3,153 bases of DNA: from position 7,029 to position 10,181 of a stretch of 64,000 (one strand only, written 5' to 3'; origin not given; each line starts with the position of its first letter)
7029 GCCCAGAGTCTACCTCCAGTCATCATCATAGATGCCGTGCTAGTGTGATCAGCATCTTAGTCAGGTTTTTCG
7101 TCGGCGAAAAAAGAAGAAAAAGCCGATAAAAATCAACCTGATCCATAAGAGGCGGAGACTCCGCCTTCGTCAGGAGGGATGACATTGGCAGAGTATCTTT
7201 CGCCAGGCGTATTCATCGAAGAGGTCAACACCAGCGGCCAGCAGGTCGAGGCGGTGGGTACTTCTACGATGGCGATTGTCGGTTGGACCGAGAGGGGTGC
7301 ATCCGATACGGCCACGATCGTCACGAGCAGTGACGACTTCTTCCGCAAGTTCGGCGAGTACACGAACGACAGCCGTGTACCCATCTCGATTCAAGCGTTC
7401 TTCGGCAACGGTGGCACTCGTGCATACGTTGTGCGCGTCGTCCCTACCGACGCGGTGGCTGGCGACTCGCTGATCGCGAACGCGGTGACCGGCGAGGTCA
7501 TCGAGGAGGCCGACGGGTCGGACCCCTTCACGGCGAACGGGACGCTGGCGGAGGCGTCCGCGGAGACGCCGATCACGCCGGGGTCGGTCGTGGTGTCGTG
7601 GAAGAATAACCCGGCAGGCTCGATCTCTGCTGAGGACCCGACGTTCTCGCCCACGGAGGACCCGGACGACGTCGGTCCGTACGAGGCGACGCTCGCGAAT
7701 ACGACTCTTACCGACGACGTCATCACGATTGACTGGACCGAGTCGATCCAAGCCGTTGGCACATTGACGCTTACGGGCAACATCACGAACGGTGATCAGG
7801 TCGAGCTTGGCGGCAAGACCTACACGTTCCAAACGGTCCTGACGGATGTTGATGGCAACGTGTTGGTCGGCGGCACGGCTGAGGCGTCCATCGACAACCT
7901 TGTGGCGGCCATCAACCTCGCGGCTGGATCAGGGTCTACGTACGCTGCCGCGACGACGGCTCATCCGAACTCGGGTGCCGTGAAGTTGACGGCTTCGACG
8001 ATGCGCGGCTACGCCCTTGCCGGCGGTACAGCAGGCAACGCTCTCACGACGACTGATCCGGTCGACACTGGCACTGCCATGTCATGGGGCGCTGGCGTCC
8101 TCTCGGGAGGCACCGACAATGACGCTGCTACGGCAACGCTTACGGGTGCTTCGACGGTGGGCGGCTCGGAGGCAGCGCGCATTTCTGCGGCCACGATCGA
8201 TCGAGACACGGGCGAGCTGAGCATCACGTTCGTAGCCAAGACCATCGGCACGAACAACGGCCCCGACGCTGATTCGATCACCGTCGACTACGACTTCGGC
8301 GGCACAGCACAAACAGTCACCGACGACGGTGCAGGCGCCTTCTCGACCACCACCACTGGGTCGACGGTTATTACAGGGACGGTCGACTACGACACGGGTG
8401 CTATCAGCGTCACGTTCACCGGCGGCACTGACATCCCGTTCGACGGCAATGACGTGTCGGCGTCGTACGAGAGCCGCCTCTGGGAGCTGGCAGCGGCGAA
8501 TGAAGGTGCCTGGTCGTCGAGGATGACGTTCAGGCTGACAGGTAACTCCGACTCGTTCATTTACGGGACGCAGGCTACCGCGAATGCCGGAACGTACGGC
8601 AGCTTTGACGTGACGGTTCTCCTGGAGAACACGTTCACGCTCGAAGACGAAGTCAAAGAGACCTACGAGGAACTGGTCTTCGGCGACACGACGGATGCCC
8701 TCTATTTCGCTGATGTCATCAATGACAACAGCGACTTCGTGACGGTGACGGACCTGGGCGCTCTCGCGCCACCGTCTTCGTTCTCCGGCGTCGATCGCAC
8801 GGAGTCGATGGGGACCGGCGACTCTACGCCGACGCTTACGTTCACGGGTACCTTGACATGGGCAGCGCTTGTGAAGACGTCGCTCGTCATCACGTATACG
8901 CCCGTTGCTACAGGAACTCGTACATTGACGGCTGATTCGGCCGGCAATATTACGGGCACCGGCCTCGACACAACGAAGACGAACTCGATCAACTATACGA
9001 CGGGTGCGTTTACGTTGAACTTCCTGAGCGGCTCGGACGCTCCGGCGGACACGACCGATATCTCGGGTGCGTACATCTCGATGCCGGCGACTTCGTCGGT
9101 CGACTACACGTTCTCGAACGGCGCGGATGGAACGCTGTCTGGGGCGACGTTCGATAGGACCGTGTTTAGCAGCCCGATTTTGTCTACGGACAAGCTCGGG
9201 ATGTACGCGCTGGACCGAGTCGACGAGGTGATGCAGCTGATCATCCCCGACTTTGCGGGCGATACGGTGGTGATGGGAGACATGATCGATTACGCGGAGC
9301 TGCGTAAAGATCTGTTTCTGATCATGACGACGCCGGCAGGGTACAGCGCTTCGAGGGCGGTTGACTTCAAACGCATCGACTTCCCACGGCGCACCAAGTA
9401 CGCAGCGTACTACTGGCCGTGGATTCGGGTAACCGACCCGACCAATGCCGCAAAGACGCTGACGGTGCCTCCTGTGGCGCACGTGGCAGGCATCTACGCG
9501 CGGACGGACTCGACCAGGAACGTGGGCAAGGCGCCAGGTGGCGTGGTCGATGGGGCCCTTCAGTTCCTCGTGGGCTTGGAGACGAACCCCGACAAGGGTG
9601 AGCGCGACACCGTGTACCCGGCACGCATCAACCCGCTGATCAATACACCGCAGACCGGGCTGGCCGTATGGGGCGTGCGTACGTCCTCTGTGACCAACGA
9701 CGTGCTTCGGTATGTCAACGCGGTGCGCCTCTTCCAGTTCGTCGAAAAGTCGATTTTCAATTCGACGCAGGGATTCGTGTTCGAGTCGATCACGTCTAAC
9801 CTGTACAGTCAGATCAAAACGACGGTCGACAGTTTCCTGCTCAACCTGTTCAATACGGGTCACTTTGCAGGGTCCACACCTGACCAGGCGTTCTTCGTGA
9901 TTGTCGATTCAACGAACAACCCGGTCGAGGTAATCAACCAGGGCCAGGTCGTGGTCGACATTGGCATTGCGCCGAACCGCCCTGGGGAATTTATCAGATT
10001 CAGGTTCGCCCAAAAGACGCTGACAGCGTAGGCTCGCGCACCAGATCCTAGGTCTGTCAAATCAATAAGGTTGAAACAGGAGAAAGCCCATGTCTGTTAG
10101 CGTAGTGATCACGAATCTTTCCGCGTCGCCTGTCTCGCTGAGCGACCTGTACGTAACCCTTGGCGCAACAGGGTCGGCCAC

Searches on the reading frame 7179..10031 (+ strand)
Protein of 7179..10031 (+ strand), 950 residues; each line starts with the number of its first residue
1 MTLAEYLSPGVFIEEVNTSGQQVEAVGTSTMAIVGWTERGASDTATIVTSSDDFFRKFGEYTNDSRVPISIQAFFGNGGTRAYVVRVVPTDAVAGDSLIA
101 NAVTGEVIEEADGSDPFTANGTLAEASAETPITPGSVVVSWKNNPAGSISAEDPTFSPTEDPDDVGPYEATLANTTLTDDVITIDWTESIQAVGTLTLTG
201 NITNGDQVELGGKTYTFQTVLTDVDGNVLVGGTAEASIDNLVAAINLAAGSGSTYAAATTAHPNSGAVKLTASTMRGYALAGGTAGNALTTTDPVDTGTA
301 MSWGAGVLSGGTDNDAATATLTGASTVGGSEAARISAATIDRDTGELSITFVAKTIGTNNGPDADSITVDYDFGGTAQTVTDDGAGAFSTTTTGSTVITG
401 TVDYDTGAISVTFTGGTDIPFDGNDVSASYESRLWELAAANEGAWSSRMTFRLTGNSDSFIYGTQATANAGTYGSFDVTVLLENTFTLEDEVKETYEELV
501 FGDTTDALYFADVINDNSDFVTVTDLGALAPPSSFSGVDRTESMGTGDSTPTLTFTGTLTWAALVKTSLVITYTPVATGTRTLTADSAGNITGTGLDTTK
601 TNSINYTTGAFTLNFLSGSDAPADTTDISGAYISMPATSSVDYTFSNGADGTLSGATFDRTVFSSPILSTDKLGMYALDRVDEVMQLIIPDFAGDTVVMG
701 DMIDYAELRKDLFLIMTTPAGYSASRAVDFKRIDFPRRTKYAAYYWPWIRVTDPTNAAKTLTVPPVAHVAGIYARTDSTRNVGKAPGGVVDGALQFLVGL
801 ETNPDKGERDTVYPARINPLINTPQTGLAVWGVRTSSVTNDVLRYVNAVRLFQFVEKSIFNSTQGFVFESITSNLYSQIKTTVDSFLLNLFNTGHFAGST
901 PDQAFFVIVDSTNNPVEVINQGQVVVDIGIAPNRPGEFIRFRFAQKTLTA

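Call 7: search_protein_families(library=phrogs, proteins=[window:7179-10031:+], max_evalue=0.001)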
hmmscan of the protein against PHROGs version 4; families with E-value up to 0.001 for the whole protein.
window:7179-10031:+ (950 aa): 5 families
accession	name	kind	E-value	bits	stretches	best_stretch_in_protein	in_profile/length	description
phrog_23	-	tail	2.2e-54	186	2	392-944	32-461/496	tail sheath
phrog_17610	-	tail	5e-47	161.4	1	709-947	874-1108/1135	tail sheath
phrog_15814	-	unknown function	1e-46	160.3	2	669-947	438-726/738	-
phrog_10581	-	tail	6.6e-21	75.3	1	740-939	702-903/915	tail sheath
phrog_13288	-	unknown function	4.9e-05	24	1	817-942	71-192/208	-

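Call 48: search_dna_similar(query=window:7179-10031:+, collection=phages, mode=protein, max_rows=15)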
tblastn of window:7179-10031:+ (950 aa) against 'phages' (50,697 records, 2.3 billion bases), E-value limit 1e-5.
Records with a match: 2173; places in all: 2184; records where one place covers at least 80% of the query: 0.
Best place of each record, by identity: <60% 2173.
By first word of the organism name: Escherichia 636; Synechococcus 379; Klebsiella 181; Shigella 83; Aeromonas 75; Acinetobacter 72; Vibrio 69; Cyanophage 66; Erwinia 63; Campylobacter 54; and 60 more.
By host as written in the record: - 362; Escherichia coli 270; Synechococcus 107; Klebsiella pneumoniae 47; Erwinia amylovora 44; Synechococcus sp. 38; Synechococcus sp. WH7803 28; Escherichia coli B 28; and 498 more.
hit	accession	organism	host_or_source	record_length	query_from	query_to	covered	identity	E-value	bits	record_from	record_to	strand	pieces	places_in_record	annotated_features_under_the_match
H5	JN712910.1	Bacillus phage BCD7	Bacillus cereus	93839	1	942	38%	38.5%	4e-39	243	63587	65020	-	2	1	putative tail sheath protein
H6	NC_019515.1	Bacillus phage BCD7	Bacillus cereus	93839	1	942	38%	38.5%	4e-39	243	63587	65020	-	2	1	putative tail sheath protein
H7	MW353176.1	Flavobacterium phage vB_FspM_immuto_3-5A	Flavobacterium sp. LMO8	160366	612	943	35%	27.7%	4e-22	109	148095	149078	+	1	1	tail sheath protein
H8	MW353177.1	Flavobacterium phage vB_FspM_immuto_13-6C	Flavobacterium sp. LMO8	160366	612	943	35%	27.7%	4e-22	109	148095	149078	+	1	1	tail sheath protein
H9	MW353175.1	Flavobacterium phage vB_FspM_immuto_2-6A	Flavobacterium sp. LMO8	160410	612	943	35%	27.7%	4e-22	109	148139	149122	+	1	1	tail sheath protein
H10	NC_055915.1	Flavobacterium phage vB_FspM_immuto_2-6A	Flavobacterium sp. LMO8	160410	612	943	35%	27.7%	4e-22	109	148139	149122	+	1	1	tail sheath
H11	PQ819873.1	Streptococcus phage vB_SagM-GXN1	Streptococcus agalactiae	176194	631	939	33%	29.1%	2e-18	97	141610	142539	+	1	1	tail sheath protein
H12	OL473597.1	Synechococcus phage S-SZBM1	Synechococcus sp. CB0101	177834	589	943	37%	25.0%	6e-16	89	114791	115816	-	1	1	tail sheath protein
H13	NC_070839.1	Synechococcus phage S-SZBM1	Synechococcus sp. CB0101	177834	589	943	37%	25.0%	6e-16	89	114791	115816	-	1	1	tail sheath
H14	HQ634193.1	Cyanophage P-RSM6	Prochlorococcus NATL2A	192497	582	943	38%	24.4%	1e-16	92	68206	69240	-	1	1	tail sheath protein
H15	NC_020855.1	Cyanophage P-RSM6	Prochlorococcus NATL2A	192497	582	943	38%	24.4%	1e-16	92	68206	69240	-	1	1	tail sheath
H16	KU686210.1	Synechococcus phage S-WAM1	Synechococcus sp.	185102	619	943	34%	26.8%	2e-18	97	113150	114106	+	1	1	tail sheath monomer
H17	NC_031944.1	Synechococcus phage S-WAM1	Synechococcus sp.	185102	619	943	34%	26.8%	2e-18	97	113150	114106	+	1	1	tail sheath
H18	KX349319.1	Cyanophage S-RIM12_RW_28_1109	Synechococcus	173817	607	943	35%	25.7%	1e-17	95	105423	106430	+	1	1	tail sheath monomer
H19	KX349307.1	Cyanophage S-RIM12_Np_14_0310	Synechococcus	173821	607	943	35%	25.7%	1e-17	95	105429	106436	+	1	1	tail sheath monomer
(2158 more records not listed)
